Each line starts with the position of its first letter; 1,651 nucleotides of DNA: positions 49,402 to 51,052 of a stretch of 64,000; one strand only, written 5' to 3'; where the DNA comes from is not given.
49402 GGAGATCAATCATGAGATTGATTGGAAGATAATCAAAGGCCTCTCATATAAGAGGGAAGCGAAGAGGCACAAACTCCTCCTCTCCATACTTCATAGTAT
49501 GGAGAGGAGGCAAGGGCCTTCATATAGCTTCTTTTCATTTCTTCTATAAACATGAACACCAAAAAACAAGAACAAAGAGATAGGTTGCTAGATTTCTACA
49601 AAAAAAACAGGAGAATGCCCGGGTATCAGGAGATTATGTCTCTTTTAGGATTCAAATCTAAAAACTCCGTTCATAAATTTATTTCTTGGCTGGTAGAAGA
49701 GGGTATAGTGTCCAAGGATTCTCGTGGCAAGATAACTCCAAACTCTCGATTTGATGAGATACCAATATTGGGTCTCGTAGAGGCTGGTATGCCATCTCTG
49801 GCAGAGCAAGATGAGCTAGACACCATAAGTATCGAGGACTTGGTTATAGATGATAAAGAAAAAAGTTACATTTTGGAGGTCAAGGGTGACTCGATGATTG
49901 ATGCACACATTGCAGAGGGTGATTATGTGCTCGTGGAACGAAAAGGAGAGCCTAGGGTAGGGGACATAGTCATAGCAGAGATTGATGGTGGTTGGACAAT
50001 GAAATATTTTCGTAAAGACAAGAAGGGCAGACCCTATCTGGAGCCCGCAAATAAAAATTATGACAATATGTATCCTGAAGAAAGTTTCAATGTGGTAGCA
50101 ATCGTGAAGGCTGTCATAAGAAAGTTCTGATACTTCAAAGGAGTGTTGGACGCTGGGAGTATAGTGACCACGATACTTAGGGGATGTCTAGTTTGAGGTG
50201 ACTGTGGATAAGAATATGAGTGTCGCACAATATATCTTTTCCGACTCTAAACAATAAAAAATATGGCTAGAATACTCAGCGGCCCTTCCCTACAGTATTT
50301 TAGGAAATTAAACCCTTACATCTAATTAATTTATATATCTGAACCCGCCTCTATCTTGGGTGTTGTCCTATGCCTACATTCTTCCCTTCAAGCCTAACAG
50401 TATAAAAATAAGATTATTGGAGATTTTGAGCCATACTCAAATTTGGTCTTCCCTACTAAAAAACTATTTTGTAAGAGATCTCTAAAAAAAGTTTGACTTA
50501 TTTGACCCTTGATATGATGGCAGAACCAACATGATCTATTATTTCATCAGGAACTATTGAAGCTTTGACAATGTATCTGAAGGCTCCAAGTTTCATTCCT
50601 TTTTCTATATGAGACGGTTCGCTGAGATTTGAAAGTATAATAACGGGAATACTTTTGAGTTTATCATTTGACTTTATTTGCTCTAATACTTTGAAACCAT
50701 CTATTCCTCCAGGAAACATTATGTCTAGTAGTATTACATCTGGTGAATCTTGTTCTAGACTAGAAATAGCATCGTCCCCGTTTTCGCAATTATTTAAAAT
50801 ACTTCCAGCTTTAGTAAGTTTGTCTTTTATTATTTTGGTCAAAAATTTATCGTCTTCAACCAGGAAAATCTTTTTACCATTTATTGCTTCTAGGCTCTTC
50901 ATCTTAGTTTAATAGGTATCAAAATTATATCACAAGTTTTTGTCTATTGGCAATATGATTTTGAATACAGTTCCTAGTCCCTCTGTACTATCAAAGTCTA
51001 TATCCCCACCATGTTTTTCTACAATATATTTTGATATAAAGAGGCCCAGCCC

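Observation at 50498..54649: Operon-like block: giant GLUG-repeat surface protein followed by a cytoplasmic histidine kinase and a stand-alone receiver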

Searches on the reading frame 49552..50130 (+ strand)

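Call 3: search_protein_families(library=pfam, proteins=[window:49552-50130:+], max_evalue=0.01)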
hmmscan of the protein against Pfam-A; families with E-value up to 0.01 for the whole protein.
window:49552-50130:+ (192 aa): 1 family
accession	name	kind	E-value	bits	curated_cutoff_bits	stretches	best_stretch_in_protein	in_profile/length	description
PF00717.28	Peptidase_S24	-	2.2e-25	89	23.3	1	71-184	1-114/116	Peptidase S24-like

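Call 4: search_protein_families(library=ncbifam, proteins=[window:49552-50130:+], max_evalue=0.01)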
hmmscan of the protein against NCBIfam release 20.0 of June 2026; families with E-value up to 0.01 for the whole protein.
window:49552-50130:+ (192 aa): 4 families
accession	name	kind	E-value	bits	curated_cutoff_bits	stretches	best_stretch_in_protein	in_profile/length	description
TIGR00498.1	lexA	equivalog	1e-30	106.9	110.95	1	12-192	15-202/203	transcriptional repressor LexA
NF007621.2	PRK10276.1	subfamily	9.6e-25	86.9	110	1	78-190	2-115/115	translesion error-prone DNA polymerase V autoproteolytic subunit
NF051876.1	transXXX_HumD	equivalog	0.0013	18.7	120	1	79-177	2-97/129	HumD family translesion DNA polymerase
NF041423.1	MobC_subf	subfamily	0.002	17.5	200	1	3-88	12-91/240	MobC family replication-relaxation protein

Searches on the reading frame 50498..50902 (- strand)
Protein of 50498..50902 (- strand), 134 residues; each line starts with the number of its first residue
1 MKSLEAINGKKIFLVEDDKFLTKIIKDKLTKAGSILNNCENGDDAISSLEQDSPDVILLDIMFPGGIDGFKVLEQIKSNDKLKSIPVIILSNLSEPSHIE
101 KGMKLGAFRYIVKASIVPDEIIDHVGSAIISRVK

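Call 3: search_protein_families(library=pfam, proteins=[window:50498-50902:-], max_evalue=0.01)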
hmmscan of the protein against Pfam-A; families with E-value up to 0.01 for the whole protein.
window:50498-50902:- (134 aa): 1 family
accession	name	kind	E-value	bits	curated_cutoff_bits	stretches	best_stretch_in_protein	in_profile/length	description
PF00072.30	Response_reg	-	4.3e-22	78.8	30.2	1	12-123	1-108/111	Response regulator receiver domain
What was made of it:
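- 50498..50902 (-): Stand-alone receiver (134 aa) with canonical E16-D17-D18, D60, S91 and K113, and no output domain. Pfam Response_reg 4e-22 covers residues 12-123 of 134 (call 3).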

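Call 4: search_protein_families(library=ncbifam, proteins=[window:50498-50902:-], max_evalue=0.01)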
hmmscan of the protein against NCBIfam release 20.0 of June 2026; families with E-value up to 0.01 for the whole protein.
window:50498-50902:- (134 aa): 92 families (the best 25 are shown)
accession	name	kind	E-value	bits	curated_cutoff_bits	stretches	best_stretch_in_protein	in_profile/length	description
NF007135.0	PRK09581.1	equivalog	2e-18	66.4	474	1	11-113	4-105/457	PleD family two-component system response regulator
TIGR02154.1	PhoB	equivalog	9.8e-18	64.3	296.2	1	10-124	3-115/226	phosphate regulon transcriptional regulator PhoB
NF045944.1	ResRegRpaBCyano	equivalog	5.3e-17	61.9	330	1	14-132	2-114/229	response regulator transcription factor RpaB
NF040689.1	MtrAB_MtrA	equivalog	4.9e-16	58.7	300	1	12-122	1-106/219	MtrAB system response regulator MtrA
NF007969.0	PRK10693.1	equivalog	6.5e-16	58.3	329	1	6-112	4-107/337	two-component system response regulator RssB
TIGR02875.1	spore_0_A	equivalog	2.8e-15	56.3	200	1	11-114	4-108/262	sporulation transcription factor Spo0A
NF051850.1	RespRegRprY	equivalog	1.5e-14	54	370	1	11-133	6-123/234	response regulator transcription factor RprY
NF041733.1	resp_reg_CseB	equivalog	2e-14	53.6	350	1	11-114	2-101/228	two-component system response regulator CseB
NF053854.1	RespRegPhoBBctds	equivalog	2.2e-14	53.4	270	1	12-117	1-104/225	two-component system response regulator PhoB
NF040534.1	resp_reg_YycF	equivalog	3.4e-14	52.7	340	1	10-124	1-110/231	response regulator YycF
NF007982.1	PRK10710.1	equivalog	6.9e-14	52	380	1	8-132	6-124/235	envelope stress response regulator BaeR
TIGR01387.1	cztR_silR_copR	subfamily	8.3e-14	51.7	279.2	1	12-115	1-101/218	heavy metal response regulator transcription factor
NF008176.1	PRK10923.1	equivalog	1e-13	50.7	620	1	11-129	5-119/469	nitrogen regulation protein NR(I)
NF045991.1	RespRegCtrARhodob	equivalog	1.7e-13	50.8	350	1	11-134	2-120/224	response regulator transcription factor CtrA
TIGR01818.1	ntrC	equivalog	1.9e-13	50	558.6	1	12-128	1-113/463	nitrogen regulation protein NR(I)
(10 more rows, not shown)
